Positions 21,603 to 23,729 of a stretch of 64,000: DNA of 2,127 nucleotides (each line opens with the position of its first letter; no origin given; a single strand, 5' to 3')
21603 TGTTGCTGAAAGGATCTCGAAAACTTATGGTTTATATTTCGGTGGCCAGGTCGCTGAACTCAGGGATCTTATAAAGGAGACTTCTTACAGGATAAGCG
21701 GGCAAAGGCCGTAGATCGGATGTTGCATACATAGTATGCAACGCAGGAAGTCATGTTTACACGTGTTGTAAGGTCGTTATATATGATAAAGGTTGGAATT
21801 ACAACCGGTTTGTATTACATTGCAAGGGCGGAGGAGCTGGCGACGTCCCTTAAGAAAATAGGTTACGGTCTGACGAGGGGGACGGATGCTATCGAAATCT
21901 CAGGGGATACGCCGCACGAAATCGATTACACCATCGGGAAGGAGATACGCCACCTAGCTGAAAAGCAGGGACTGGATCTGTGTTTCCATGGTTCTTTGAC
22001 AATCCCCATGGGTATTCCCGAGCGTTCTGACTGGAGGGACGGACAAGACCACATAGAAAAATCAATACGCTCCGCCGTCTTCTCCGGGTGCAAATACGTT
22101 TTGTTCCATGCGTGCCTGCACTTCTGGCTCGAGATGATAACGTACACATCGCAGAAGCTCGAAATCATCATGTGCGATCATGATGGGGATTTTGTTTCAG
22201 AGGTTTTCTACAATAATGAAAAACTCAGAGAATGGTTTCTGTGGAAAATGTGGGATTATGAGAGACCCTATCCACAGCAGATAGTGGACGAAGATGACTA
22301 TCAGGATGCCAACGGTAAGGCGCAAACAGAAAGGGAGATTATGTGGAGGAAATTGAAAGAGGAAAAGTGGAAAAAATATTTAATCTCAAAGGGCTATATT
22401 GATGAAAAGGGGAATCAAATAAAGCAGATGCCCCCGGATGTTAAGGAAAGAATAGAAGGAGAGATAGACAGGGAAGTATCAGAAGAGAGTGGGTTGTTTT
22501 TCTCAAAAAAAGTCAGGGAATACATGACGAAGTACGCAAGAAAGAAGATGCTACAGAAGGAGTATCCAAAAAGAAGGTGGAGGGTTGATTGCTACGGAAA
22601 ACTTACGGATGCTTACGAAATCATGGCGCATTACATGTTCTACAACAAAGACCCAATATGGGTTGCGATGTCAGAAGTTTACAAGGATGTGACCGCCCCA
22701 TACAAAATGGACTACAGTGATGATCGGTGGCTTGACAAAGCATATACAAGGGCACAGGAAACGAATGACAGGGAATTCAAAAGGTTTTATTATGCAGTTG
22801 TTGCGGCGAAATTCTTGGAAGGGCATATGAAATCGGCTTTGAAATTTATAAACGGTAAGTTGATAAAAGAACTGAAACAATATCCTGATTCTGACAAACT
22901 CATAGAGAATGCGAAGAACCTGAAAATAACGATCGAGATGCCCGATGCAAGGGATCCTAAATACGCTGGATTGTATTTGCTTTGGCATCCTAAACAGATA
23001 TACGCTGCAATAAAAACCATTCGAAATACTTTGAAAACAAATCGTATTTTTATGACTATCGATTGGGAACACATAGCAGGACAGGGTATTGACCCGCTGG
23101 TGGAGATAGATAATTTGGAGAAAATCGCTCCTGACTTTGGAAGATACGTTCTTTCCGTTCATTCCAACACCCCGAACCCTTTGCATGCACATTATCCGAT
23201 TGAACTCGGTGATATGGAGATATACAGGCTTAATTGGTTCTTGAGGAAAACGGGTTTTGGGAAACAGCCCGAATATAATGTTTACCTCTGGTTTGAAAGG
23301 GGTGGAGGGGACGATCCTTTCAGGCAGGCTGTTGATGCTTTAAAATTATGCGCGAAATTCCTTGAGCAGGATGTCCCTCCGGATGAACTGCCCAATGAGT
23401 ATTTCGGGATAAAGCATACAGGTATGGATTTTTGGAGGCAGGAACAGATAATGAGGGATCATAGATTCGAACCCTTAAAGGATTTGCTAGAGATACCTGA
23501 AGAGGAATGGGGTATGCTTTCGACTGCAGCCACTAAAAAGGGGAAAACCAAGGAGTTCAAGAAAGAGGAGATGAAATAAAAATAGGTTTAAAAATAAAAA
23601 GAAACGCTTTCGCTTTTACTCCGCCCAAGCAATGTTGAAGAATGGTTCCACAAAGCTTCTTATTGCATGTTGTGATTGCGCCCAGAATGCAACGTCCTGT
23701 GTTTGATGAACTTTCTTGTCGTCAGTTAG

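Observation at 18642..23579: Compact cluster of unrecognisable genes: tandem paralogue pair divergent from a membrane-protein / 571-aa / split-TIM-barrel operon, next to a TrmB regulator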

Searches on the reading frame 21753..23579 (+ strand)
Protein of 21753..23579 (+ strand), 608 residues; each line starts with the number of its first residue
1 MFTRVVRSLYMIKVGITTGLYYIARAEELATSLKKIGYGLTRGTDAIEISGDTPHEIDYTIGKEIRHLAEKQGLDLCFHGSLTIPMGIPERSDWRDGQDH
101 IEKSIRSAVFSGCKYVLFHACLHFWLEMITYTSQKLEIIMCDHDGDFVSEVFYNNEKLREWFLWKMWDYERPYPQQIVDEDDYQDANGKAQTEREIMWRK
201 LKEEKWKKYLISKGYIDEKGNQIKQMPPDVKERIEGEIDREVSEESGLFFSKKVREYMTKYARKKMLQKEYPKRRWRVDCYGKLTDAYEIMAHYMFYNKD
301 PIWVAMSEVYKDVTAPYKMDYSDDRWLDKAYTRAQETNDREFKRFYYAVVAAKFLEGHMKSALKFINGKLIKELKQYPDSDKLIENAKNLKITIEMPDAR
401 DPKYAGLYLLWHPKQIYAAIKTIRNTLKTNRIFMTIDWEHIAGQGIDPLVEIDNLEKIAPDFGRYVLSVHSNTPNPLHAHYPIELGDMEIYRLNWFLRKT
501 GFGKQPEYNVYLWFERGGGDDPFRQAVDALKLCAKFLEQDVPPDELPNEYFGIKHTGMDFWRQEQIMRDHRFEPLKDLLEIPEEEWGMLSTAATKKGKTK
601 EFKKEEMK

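Call 3: search_protein_families(library=pfam, proteins=[window:21753-23579:+], max_evalue=1)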
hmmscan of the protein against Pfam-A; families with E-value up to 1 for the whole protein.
window:21753-23579:+ (608 aa): 1 family
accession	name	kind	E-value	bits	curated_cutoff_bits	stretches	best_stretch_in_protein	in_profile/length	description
PF01261.30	AP_endonuc_2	-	1.1e-06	29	31.1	1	43-120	8-89/249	Xylose isomerase-like TIM barrel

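Call 4: search_protein_families(library=ncbifam, proteins=[window:21753-23579:+], max_evalue=1)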
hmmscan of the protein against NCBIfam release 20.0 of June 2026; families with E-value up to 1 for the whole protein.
window:21753-23579:+ (608 aa): 0 families

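Call 6: search_protein_families(library=padloc, proteins=[window:21753-23579:+], max_evalue=1)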
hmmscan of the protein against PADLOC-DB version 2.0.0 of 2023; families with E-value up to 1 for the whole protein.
window:21753-23579:+ (608 aa): 0 families

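Call 7: search_protein_families(library=phrogs, proteins=[window:21753-23579:+], max_evalue=1)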
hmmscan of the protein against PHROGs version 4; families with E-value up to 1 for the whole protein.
window:21753-23579:+ (608 aa): 2 families
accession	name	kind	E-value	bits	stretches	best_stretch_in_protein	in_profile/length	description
phrog_3443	-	unknown function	0.11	13.2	1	363-441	37-113/115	-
phrog_37217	-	unknown function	0.31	12.2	1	229-243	7-21/34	-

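Call 11: search_solved_structures(query=window:21753-23579:+, max_evalue=1)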
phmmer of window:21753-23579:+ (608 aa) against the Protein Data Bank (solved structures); distinct sequences matched with E-value up to 1: 0.

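Call 18: find_homologous_proteins(query=window:21753-23579:+)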
Query window:21753-23579:+ (608 aa): 219 proteins with E <= 0.001 among 8000 candidates; the best 120 are listed.
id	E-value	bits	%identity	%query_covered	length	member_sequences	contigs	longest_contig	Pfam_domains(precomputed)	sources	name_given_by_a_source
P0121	0.0e+0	1220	85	96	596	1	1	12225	PF01261.31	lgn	-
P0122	0.0e+0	1204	84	98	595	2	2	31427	PF01261.31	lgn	-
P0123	0.0e+0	1199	84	96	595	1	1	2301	PF01261.31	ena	-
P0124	0.0e+0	1118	80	96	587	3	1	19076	PF01261.31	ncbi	ncbi:MAG: hypothetical protein V3U72_05205 [Candidatus Aenigmarchaeota archaeon]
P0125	0.0e+0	1100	79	96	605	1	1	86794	PF01261.31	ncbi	-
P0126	0.0e+0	1098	79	96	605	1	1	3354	PF01261.31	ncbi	-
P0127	0.0e+0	1093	78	98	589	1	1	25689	PF01261.31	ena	-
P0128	0.0e+0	1052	75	98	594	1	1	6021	PF01261.31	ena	-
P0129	0.0e+0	1041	73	98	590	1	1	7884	-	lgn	-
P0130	0.0e+0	1020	72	96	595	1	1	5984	PF01261.31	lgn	-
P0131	1.8e-295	1000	69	98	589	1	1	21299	PF01261.31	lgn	-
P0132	3.7e-294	995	71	98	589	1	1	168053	-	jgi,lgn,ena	jgi:hypothetical protein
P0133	4.6e-293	992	71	98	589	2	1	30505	-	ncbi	-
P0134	7.6e-293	991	71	98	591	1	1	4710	PF01261.31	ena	-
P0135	1.1e-292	990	71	98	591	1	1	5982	PF01261.31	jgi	-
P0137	3.3e-291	986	69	96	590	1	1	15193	PF01261.31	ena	-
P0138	1.0e-290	984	69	98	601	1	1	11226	PF01261.31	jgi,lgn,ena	-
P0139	1.9e-290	983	69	98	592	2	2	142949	PF01261.31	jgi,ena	jgi:hypothetical protein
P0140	7.1e-288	975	68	96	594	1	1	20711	PF01261.31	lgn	-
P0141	9.2e-288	974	69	98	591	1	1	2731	PF01261.31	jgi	-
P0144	1.1e-284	964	69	98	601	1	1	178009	PF01261.31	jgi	jgi:sugar phosphate isomerase/epimerase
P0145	6.8e-284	961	69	98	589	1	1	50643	PF01261.31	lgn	-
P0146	1.6e-283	960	69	96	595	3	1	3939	PF01261.31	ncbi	-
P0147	2.7e-283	959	69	96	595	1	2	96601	PF01261.31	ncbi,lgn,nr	ncbi:MAG: hypothetical protein GTN38_00050 [Candidatus Aenigmarchaeota archaeon]|nr:hypothetical pro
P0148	5.0e-283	958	68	98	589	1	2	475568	PF01261.31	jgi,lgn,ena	-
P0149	3.4e-280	949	68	98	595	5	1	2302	PF01261.31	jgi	jgi:sugar phosphate isomerase/epimerase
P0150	6.2e-280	948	66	98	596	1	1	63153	PF01261.31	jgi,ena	-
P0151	1.1e-279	948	68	98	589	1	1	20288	PF01261.31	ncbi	ncbi:MAG: hypothetical protein QW051_00385 [Candidatus Aenigmatarchaeota archaeon]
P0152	5.4e-279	945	66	98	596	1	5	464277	PF01261.31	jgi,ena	jgi:sugar phosphate isomerase/epimerase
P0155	4.7e-278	942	67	98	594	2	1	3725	PF01261.31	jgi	jgi:sugar phosphate isomerase/epimerase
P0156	6.7e-276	935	67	96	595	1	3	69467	PF01261.31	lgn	-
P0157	7.4e-272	922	66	98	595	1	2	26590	PF01261.31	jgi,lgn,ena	-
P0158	1.1e-242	825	60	98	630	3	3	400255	PF01261.31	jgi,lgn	jgi:sugar phosphate isomerase/epimerase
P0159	1.4e-238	812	59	98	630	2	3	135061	PF01261.31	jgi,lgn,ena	jgi:sugar phosphate isomerase/epimerase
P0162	5.9e-235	800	61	96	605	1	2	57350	PF01261.31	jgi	jgi:sugar phosphate isomerase/epimerase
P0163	6.6e-234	796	57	98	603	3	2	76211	PF01261.31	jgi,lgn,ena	jgi:sugar phosphate isomerase/epimerase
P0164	3.2e-231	787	58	98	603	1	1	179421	PF01261.31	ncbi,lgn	-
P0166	6.1e-229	780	57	98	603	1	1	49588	PF01261.31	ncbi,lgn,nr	ncbi:MAG: hypothetical protein JW754_00125 [Candidatus Aenigmarchaeota archaeon]|nr:hypothetical pro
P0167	2.6e-228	778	60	98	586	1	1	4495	PF01261.31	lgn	-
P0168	4.6e-228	777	56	98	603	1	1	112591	PF01261.31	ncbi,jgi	-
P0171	4.9e-219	747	56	98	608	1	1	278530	PF01261.31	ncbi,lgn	-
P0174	1.3e-217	742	55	98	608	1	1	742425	PF01261.31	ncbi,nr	ncbi:MAG: hypothetical protein JSV63_01040 [Candidatus Aenigmatarchaeota archaeon]|nr:MAG: hypotheti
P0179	3.1e-214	731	54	96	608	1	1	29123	PF01261.31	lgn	-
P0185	1.9e-210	719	53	98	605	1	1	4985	PF01261.31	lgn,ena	-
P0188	2.2e-207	709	53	98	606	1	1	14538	PF01261.31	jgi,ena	-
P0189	3.1e-207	708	54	98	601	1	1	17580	PF01261.31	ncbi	-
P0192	2.8e-206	705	51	96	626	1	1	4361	PF01261.31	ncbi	-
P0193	6.3e-206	704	51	96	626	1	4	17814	PF01261.31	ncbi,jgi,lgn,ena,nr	ncbi:MAG TPA: hypothetical protein ENG42_02415 [Candidatus Aenigmarchaeota archaeon]|nr:hypothetical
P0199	5.2e-200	684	52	98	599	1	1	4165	PF01261.31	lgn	-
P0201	7.6e-198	677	53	98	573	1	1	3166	PF01261.31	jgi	jgi:hypothetical protein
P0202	4.4e-196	671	50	98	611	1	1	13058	PF01261.31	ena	-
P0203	2.4e-195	669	50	98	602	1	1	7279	PF01261.31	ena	-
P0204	4.2e-193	661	51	98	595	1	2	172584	PF01261.31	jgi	jgi:sugar phosphate isomerase/epimerase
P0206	2.3e-191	656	51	97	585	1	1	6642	PF01261.31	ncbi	ncbi:MAG: hypothetical protein QW286_01105 [Candidatus Aenigmatarchaeota archaeon]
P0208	5.4e-190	651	51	98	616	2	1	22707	PF01261.31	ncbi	-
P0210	2.1e-189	649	50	97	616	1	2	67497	PF01261.31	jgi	jgi:sugar phosphate isomerase/epimerase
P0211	4.5e-189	648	50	98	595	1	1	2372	PF01261.31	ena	-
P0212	1.1e-188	647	48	97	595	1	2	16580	PF01261.31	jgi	jgi:sugar phosphate isomerase/epimerase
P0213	2.0e-188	646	50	98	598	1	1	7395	PF01261.31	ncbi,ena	-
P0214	3.2e-188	645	50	97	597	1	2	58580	PF01261.31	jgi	jgi:sugar phosphate isomerase/epimerase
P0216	6.8e-188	644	50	97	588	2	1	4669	PF01261.31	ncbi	-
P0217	8.8e-188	644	50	97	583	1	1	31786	PF01261.31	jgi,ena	-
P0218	3.7e-187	642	49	96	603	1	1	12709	PF01261.31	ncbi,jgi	-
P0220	1.6e-186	640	52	97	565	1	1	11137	PF01261.31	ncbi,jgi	-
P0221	2.1e-186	639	48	98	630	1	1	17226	PF01261.31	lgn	-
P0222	1.8e-185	636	50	98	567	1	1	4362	PF01261.31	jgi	jgi:hypothetical protein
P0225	1.8e-184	633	50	98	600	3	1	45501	PF01261.31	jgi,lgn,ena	-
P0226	2.4e-184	633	50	98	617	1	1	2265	PF01261.31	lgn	-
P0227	2.9e-184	632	49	98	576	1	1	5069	PF01261.31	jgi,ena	-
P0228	3.0e-184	632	50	98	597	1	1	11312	PF01261.31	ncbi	-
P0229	3.6e-184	632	48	97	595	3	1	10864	PF01261.31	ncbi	-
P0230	8.3e-184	631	49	98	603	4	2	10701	PF01261.31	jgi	-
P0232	8.6e-183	627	50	97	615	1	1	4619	PF01261.31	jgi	jgi:endonuclease IV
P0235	4.4e-182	625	48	98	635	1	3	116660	PF01261.31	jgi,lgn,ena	-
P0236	7.3e-182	624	47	98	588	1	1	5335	PF01261.31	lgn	-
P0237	9.1e-181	621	50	98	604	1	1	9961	PF01261.31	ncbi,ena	-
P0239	1.7e-180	620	47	97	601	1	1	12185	PF01261.31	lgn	-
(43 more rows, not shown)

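Call 23: search_solved_structures(query=A2, max_evalue=10, show_alignments=3)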
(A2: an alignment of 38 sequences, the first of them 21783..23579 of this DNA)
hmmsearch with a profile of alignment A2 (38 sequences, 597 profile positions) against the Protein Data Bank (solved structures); distinct sequences matched with E-value up to 10: 3.
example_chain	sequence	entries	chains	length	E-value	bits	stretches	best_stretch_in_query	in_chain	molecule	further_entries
8d0b_E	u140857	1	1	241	0.02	16.8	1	133-202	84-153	DNA primase large subunit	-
4bpu_B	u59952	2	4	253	0.021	16.7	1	133-202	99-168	DNA PRIMASE LARGE SUBUNIT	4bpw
4bpx_B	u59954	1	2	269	0.024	16.5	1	133-202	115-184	DNA POLYMERASE ALPHA CATALYTIC SUBUNIT, DNA PRIMASE LARGE SUBUNIT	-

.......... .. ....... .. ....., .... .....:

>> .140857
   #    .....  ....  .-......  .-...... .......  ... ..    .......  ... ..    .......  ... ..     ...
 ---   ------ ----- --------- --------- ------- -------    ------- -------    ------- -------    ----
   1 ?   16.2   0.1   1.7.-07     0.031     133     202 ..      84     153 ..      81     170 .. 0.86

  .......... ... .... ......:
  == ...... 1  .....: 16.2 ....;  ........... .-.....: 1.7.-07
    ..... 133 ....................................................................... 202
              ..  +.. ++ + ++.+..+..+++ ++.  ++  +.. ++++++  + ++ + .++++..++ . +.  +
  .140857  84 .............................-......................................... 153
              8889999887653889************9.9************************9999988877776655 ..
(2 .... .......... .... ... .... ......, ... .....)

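Call 27: find_related_loci(query=A2, collection=genome_contigs, flank=6000)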
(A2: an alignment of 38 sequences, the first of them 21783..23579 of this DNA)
Query A2 (598 aa) in genome_contigs; peptide patterns used: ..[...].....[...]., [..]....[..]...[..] (x = any residue, [..] = any of these).
223 stretches matched a pattern; 101 encode a relative of the query (tblastn E <= 1e-3); the best 80 are kept; 80 distinct loci.
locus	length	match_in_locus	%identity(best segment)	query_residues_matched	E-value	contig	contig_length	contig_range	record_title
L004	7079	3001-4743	84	1-583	0e+0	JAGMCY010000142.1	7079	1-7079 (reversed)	MAG: Candidatus Aenigmatarchaeota archaeon isolate RS_17_31 ZL495.bin.31.fa_142, whole genome shotgun sequence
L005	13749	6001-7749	84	1-583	0e+0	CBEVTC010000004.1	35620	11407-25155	MAG TPA_asm: uncultured archaeon isolate SRR19160657_binner13_Refined_28 genome assembly, contig: ERZ26800074.125, whole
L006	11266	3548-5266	80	1-584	0e+0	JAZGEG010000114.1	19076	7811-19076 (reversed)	MAG: Candidatus Aenigmatarchaeota archaeon isolate SCS4bin.16 SCS4bin.16_114, whole genome shotgun sequence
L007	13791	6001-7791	70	1-598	0e+0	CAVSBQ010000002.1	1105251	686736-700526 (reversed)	MAG: Candidatus Aenigmarchaeota archaeon isolate MFD04408.bin.2.45 genome assembly, contig: contig_22876, whole genome s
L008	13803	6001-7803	69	1-598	0e+0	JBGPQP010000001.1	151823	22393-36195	MAG: Candidatus Aenigmatarchaeota archaeon isolate OBJ1_062018_150_3 k141_226725_length_151823_cov_15.5064, whole genome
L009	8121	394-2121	71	1-585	0e+0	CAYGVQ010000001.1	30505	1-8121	MAG TPA_asm: uncultured archaeon isolate ERP119294_co3_274 genome assembly, contig: NODE_654_length_30505_cov_10.589754,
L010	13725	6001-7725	69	1-585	0e+0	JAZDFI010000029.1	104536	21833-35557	MAG: Candidatus Aenigmatarchaeota archaeon isolate MEGAHIT-group-0.199 k141_2824719, whole genome shotgun sequence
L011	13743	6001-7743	69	1-584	0e+0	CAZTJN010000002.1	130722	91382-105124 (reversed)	MAG TPA_asm: uncultured archaeon isolate binchicken_co184_466 genome assembly, contig: NODE_70_length_130722_cov_27.5706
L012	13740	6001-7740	69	1-583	0e+0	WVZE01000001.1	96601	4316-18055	MAG: Candidatus Aenigmatarchaeota archaeon isolate CS3-C152 C_merged_R1_(paired)_contig_4161, whole genome shotgun seque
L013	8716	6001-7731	67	2-584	0e+0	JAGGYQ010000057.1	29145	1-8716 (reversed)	MAG: Candidatus Aenigmatarchaeota archaeon isolate AUK182 PB_MBMC_136_c_000000000073, whole genome shotgun sequence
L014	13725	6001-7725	69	1-585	0e+0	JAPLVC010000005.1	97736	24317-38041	MAG: Candidatus Aenigmatarchaeota archaeon isolate LacPavin_0920_SED3_MAG_50_31 LacPavin_0920_SED3_scaffold_3146942, who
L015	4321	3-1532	76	86-598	0e+0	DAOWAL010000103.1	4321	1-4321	MAG TPA_asm: Candidatus Aenigmatarchaeota archaeon isolate CSMAG_1834 CSMAG_1834_k141_4075060_length_4321_cov_7.0000, wh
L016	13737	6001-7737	66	1-583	0e+0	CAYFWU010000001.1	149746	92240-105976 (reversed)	MAG TPA_asm: uncultured archaeon isolate ERP108616_co2_128 genome assembly, contig: NODE_45_length_149746_cov_8.137450,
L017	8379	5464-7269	58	2-598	0e+0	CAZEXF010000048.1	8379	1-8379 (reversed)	MAG TPA_asm: uncultured archaeon isolate SRP214966_co4_448 genome assembly, contig: NODE_10310_length_8379_cov_5.401730,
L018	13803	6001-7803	58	2-598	0e+0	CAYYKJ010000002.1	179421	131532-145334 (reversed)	MAG TPA_asm: uncultured archaeon isolate SRP141376_co1_226 genome assembly, contig: NODE_126_length_179421_cov_14.235234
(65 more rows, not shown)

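Call 51: search_protein_families(library=pfam, alignment_id=A2, max_evalue=0.01)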
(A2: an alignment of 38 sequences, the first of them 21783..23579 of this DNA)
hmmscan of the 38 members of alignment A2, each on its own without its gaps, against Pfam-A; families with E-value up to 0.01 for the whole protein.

A. member 1, window:21783-23579:+ (598 aa): 1 family
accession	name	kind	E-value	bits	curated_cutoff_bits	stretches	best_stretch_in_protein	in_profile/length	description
PF01261.30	AP_endonuc_2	-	1.1e-06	29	31.1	1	33-110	8-89/249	Xylose isomerase-like TIM barrel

B. families by the number of members that match (of 38 scanned): 7 families
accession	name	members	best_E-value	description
PF01261.30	AP_endonuc_2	36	3.5e-10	Xylose isomerase-like TIM barrel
PF18904.5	DUF5660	1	0.0031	Domain of unknown function (DUF5660)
PF18330.7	Lig_C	1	0.0053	Ligase Pab1020 C-terminal region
PF25223.1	DUF7841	1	0.0056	Domain of unknown function (DUF7841)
PF09851.14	SHOCT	1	0.006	Short C-terminal domain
PF18510.6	NUC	1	0.0061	Nuclease domain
PF21595.3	CCL2-like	1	0.0065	CCL2 lectin-like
